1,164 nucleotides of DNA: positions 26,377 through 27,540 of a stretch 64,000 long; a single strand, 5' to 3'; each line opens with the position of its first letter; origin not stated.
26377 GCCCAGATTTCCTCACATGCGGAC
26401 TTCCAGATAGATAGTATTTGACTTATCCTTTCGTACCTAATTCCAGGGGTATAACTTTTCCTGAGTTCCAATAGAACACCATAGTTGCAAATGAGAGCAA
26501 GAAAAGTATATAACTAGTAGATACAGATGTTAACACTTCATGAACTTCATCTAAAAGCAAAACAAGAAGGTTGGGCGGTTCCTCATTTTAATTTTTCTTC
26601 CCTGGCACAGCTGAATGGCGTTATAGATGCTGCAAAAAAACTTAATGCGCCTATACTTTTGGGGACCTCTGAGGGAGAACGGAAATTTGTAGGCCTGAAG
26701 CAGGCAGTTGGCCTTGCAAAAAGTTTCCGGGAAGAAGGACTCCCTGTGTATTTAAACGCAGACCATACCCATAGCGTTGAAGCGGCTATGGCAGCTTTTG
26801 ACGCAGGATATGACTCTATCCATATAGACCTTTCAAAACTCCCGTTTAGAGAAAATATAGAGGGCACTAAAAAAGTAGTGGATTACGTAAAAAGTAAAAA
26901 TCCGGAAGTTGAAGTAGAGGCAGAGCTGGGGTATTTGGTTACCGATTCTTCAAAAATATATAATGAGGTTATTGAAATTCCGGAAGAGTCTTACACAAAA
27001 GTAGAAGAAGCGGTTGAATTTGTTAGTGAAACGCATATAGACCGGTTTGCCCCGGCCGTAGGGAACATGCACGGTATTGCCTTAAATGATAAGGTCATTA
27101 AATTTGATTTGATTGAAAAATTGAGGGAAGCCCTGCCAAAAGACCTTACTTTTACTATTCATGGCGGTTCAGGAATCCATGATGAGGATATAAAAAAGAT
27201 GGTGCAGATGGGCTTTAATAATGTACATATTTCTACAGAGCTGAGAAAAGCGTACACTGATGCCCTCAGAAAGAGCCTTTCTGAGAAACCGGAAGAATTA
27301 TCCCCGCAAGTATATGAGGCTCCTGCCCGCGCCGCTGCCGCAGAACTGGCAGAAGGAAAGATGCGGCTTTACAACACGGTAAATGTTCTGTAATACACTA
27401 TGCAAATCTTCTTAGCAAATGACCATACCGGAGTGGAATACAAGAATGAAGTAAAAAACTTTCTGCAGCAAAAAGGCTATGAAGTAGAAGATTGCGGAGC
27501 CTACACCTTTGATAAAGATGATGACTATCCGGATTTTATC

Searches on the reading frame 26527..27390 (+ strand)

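Call 21: search_protein_families(library=pfam, proteins=[window:26527-27390:+], max_evalue=0.001)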
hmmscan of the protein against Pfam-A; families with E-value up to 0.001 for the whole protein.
window:26527-27390:+ (288 aa): 2 families
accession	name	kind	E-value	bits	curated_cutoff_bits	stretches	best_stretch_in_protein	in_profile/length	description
PF01116.26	F_bP_aldolase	-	6.6e-69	232.9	25.5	1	4-285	3-275/277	Fructose-bisphosphate aldolase class-II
PF00834.25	Ribul_P_3_epim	-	4.5e-05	23.4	21.1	1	75-201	6-126/198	Ribulose-phosphate 3 epimerase family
